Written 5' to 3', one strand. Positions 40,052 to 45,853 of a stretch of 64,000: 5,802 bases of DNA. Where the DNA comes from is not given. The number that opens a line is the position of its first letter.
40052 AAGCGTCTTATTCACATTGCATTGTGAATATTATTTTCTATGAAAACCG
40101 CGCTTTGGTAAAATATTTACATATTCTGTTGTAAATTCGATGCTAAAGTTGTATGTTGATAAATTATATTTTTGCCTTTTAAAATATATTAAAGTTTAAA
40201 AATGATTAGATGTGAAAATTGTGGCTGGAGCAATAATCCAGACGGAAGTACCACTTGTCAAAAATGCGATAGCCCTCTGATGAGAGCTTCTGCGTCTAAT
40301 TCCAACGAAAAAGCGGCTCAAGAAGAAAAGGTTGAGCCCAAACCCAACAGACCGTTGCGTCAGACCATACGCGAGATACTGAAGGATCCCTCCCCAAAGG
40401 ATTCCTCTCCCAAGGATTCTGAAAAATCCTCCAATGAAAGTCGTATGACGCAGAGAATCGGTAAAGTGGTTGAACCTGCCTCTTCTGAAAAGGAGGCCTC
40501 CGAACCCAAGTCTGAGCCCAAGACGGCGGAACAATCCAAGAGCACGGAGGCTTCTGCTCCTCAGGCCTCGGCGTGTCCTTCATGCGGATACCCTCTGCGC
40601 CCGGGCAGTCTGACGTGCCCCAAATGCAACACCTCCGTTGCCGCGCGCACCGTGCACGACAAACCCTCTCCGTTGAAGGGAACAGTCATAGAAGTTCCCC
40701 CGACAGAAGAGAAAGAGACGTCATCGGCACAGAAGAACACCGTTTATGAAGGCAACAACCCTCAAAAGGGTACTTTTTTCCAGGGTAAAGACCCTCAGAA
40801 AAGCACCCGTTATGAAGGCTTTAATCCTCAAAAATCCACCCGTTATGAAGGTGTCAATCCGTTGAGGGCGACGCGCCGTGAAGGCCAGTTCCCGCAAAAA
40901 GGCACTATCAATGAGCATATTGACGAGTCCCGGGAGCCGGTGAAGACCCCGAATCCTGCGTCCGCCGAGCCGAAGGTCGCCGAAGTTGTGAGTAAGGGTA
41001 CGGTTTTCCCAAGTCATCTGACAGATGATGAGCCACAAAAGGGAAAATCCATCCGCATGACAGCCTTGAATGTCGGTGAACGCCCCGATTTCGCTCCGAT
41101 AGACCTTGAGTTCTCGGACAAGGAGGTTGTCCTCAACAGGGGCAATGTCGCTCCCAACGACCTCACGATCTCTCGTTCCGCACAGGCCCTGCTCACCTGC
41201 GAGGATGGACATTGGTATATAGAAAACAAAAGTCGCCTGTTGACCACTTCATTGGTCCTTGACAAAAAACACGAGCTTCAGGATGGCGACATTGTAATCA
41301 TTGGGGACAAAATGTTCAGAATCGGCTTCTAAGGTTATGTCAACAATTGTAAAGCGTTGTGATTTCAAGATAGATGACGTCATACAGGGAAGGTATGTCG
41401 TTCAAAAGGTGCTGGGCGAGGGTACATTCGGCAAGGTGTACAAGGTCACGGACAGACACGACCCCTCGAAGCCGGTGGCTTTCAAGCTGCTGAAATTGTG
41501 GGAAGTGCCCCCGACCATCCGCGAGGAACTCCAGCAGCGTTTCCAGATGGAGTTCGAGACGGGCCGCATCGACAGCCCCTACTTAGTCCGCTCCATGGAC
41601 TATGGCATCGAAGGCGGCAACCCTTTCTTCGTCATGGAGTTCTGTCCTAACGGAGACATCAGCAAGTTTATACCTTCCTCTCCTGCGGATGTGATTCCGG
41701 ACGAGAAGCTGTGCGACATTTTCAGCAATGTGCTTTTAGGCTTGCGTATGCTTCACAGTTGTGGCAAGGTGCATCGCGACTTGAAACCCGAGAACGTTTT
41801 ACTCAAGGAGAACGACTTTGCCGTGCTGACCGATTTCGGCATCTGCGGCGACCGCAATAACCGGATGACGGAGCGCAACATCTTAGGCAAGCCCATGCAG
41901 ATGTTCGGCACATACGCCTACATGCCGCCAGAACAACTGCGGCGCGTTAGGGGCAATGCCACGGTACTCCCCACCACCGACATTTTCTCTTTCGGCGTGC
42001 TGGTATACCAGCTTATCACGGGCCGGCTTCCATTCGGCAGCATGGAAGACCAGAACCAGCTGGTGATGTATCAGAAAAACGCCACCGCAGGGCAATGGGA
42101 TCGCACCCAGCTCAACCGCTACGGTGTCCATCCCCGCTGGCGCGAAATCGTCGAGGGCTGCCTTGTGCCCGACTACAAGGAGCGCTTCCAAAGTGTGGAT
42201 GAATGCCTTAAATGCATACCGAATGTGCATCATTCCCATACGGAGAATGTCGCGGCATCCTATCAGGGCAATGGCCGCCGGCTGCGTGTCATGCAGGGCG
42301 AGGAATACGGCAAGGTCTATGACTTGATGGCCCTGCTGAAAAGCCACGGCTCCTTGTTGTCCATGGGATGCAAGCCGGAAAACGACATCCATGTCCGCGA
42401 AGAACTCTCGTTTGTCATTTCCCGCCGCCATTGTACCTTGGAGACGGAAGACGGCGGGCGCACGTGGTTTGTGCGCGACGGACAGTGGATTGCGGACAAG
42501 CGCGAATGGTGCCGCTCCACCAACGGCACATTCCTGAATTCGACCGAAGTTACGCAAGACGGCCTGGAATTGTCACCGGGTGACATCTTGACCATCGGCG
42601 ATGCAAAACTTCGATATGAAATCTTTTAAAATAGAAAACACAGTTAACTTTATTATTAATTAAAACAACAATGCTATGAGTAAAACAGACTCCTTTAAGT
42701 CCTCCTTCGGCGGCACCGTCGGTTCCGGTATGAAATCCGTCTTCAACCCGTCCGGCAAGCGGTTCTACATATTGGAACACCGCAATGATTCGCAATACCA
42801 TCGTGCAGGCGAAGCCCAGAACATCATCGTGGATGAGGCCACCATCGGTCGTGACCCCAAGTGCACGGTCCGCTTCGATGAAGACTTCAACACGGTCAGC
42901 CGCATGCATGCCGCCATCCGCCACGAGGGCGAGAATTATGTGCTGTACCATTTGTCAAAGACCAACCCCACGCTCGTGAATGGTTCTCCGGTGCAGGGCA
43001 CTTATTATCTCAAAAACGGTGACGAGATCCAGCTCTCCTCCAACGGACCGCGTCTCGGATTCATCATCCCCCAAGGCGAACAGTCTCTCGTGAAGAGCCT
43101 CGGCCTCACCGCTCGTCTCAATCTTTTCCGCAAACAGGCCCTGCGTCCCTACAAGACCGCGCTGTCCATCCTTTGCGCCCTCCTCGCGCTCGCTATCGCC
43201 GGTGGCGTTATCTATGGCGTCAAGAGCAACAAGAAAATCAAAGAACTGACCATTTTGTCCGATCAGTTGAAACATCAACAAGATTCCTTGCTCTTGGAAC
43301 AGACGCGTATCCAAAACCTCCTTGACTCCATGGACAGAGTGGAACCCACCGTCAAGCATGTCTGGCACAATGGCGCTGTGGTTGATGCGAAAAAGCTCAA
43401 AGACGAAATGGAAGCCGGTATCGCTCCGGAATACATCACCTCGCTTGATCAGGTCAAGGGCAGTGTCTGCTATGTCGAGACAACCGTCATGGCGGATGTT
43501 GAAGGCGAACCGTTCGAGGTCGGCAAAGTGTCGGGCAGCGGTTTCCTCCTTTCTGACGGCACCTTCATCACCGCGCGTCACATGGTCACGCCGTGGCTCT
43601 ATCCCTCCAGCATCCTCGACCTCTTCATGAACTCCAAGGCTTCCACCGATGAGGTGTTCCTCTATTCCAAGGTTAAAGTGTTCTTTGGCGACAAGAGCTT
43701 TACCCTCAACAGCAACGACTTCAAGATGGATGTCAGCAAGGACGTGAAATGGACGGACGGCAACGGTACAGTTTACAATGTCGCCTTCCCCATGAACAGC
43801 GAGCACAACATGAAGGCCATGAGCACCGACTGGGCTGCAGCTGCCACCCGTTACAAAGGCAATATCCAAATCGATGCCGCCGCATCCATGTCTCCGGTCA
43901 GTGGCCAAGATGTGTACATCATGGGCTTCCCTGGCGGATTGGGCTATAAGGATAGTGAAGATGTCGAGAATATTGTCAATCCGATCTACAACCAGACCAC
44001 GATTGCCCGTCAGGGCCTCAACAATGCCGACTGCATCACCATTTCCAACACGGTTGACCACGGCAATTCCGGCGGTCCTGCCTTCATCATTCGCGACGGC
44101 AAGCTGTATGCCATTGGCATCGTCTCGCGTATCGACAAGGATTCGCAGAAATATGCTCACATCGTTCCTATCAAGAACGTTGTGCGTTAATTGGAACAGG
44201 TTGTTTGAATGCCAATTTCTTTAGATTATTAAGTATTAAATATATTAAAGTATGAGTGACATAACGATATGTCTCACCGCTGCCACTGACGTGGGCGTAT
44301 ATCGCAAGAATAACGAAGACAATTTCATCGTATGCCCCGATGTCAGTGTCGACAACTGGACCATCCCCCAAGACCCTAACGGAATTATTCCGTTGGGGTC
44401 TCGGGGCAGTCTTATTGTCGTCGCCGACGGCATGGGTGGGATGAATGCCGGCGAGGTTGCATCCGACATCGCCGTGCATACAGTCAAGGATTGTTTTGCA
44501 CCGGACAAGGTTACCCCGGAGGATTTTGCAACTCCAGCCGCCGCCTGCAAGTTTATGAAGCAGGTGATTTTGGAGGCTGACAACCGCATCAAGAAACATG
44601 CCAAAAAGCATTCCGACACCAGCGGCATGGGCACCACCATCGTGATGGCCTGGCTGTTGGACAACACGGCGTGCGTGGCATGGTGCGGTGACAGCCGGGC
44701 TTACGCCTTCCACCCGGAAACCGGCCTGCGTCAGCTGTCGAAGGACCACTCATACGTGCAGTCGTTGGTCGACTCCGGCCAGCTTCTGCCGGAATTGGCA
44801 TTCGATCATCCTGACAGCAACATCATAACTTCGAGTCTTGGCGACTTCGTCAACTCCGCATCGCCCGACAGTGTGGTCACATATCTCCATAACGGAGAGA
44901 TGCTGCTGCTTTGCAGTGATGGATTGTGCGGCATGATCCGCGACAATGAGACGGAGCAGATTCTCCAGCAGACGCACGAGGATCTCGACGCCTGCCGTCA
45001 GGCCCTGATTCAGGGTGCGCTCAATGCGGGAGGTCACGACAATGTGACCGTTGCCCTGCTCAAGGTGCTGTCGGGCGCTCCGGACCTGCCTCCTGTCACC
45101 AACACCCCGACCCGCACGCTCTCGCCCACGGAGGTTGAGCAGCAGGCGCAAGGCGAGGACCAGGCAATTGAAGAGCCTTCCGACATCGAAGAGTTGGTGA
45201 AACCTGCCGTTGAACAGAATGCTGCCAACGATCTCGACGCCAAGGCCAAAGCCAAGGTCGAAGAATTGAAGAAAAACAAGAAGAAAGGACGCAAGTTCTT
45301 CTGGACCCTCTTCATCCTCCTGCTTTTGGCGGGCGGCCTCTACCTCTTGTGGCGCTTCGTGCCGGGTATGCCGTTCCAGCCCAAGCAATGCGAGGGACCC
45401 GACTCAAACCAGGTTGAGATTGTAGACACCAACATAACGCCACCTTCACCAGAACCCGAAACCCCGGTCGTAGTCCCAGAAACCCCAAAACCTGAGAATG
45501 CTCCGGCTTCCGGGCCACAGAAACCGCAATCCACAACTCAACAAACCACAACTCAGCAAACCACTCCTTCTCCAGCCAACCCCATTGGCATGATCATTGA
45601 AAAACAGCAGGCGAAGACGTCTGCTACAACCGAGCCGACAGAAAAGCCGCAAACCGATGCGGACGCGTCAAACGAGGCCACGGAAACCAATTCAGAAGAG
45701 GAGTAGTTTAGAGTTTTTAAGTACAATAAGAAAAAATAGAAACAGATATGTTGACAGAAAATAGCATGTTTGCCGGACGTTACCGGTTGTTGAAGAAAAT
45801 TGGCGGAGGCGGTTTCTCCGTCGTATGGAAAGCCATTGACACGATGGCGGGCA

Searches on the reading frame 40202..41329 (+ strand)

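Call 4: search_protein_families(library=pfam, proteins=[window:40202-41329:+], max_evalue=0.1)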
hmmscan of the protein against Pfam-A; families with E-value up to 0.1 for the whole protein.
window:40202-41329:+ (376 aa): 8 families
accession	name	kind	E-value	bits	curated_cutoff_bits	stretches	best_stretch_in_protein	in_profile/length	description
PF13240.11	Zn_Ribbon_1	-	2.2e-07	30.9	25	2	125-145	2-22/23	zinc-ribbon domain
PF12773.13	DZR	-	5.6e-06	26.9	27.3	1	120-146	10-34/45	Double zinc ribbon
PF13248.11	Zn_ribbon_3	-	2.5e-05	24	27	2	125-142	5-22/26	zinc-ribbon domain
PF22747.2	Zn_ribbon_DUF2089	-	0.0011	19.5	27.6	1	125-148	1-24/32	DUF2089 zinc ribbon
PF23146.2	Zf_IFT144_1st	-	0.022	15.1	27.5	1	123-142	5-24/25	IFT144, first zinc finger domain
PF00498.31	FHA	-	0.075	13.9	20.7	0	320-368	15-67/67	FHA domain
PF17032.10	Zn_ribbon_15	-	0.08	14.2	28.9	0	121-142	51-72/73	zinc-ribbon family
PF18912.6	DZR_2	-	0.098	12.9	27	0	124-143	9-28/56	Double zinc ribbon domain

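Call 60: search_protein_families(library=padloc, proteins=[window:40202-41329:+], max_evalue=0.001)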
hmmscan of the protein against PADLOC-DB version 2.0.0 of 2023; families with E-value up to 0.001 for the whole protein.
window:40202-41329:+ (376 aa): 0 families

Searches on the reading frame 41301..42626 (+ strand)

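Call 4: search_protein_families(library=pfam, proteins=[window:41301-42626:+], max_evalue=0.1)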
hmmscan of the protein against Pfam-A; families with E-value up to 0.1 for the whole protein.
window:41301-42626:+ (442 aa): 7 families
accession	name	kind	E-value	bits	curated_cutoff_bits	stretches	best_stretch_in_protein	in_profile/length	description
PF00069.31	Pkinase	-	9.4e-43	146.9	31.7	1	32-302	1-257/263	Protein kinase domain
PF07714.23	PK_Tyr_Ser-Thr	-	4.4e-29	102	23.1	1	34-264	3-224/258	Protein tyrosine and serine/threonine kinase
PF00498.31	FHA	-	2.6e-13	50.6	20.7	1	354-433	2-67/67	FHA domain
PF16697.10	Yop-YscD_cpl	-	5.4e-05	23.8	33.2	1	329-438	1-89/94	Inner membrane component of T3SS, cytoplasmic domain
PF03109.22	ABC1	-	0.0065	16.1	22.9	1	111-188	146-220/244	ABC1 atypical kinase-like domain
PF14531.12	Kinase-like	-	0.012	15.4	25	1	150-252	160-258/289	Kinase-like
PF06293.20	Kdo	-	0.067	13.1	21.3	0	148-188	131-177/207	Lipopolysaccharide kinase (Kdo/WaaP) family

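Call 60: search_protein_families(library=padloc, proteins=[window:41301-42626:+], max_evalue=0.001)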
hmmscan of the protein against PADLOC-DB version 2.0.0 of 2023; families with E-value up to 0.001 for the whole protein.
window:41301-42626:+ (442 aa): 34 families (the best 25 are shown)
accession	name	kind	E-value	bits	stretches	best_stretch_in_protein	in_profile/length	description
PDLC04138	mad6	-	2.5e-57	193.2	1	16-318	37-322/659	mads_6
PDLC04042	PD-T4-6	-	4.1e-49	165.8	1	25-315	4-278/292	-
PDLC04053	PD-T4-6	-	2.2e-44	150.2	1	26-317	5-279/311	-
PDLC04047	PD-T4-6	-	3.1e-39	132.9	1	24-304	4-267/327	-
PDLC04054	PD-T4-6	-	7.7e-37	125.5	1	26-324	7-288/347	-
PDLC04061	PD-T4-6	-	2e-35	121.2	1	26-320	12-294/510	-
PDLC04060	PD-T4-6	-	1.2e-34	118.1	1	24-321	2-281/486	-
PDLC04043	PD-T4-6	-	2.1e-34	117.4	1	28-309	13-277/452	-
PDLC04048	PD-T4-6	-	1.4e-33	114.7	1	23-246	3-213/354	-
PDLC04039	PD-T4-6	-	4.1e-33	113.1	1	28-314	13-280/458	-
PDLC04041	PD-T4-6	-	1.9e-31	107.8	1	28-308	26-292/443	-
PDLC04057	PD-T4-6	-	4.4e-31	106.3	1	25-312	3-273/443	-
PDLC04045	PD-T4-6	-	2e-28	97.4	1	23-314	26-303/350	-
PDLC04062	PD-T4-6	-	3e-28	97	1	12-317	16-300/450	-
PDLC04044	PD-T4-6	-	8.2e-28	95.6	1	4-317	8-300/372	-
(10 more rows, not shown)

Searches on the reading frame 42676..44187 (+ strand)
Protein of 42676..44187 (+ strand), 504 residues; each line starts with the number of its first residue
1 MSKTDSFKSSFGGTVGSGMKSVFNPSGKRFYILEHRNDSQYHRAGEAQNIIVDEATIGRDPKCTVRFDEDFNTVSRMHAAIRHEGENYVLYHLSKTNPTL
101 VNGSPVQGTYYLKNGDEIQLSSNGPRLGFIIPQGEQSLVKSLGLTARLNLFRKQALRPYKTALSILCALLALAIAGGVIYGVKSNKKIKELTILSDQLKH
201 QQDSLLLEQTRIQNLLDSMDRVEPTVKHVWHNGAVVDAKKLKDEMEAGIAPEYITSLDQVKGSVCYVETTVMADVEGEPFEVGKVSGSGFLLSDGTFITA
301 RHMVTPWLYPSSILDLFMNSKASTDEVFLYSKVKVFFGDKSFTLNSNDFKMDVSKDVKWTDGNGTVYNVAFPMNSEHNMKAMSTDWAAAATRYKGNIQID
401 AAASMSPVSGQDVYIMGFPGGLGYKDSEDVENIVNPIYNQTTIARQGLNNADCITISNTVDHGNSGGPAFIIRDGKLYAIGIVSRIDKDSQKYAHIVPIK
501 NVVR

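Call 4: search_protein_families(library=pfam, proteins=[window:42676-44187:+], max_evalue=0.1)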
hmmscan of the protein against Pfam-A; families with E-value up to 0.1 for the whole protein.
window:42676-44187:+ (504 aa): 4 families
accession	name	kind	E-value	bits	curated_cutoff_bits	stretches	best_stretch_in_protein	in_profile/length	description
PF00498.31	FHA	-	1.4e-15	57.9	20.7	1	56-120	2-66/67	FHA domain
PF13365.12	Trypsin_2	-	3.5e-09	38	27.6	1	287-480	1-144/144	Trypsin-like peptidase domain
PF00089.32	Trypsin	-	8.3e-07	29.5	20.6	1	289-501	29-215/220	Trypsin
PF16697.10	Yop-YscD_cpl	-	1.8e-05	25.4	33.2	1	44-120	8-83/94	Inner membrane component of T3SS, cytoplasmic domain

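Call 60: search_protein_families(library=padloc, proteins=[window:42676-44187:+], max_evalue=0.001)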
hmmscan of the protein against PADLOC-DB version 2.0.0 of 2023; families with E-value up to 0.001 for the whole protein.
window:42676-44187:+ (504 aa): 3 families
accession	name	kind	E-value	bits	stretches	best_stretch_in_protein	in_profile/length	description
PDLC02960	RT-Protease_XI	-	1.6e-10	38.6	1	254-502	328-500/506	single gene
PDLC02959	RT-Protease_XI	-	1.3e-09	35.5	1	258-502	334-504/510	single gene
PDLC03855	LmuA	-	2.6e-08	31.6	1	356-496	48-183/425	-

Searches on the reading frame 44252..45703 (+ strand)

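Call 4: search_protein_families(library=pfam, proteins=[window:44252-45703:+], max_evalue=0.1)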
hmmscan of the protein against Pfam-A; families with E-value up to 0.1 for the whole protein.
window:44252-45703:+ (484 aa): 3 families
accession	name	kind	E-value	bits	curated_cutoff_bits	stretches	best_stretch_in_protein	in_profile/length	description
PF13672.11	PP2C_2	-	4.9e-15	56.1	24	1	50-249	22-199/209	Protein phosphatase 2C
PF00481.26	PP2C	-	1.5e-12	48.2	20.3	2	53-167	35-141/255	Protein phosphatase 2C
PF07228.17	SpoIIE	-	0.006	17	25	1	203-272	111-191/192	Stage II sporulation protein E (SpoIIE)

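Call 60: search_protein_families(library=padloc, proteins=[window:44252-45703:+], max_evalue=0.001)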
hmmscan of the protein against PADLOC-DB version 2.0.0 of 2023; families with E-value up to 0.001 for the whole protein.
window:44252-45703:+ (484 aa): 1 family
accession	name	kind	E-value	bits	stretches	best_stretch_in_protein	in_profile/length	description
PDLC04061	PD-T4-6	-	4.3e-05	21.2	1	286-478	295-484/510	-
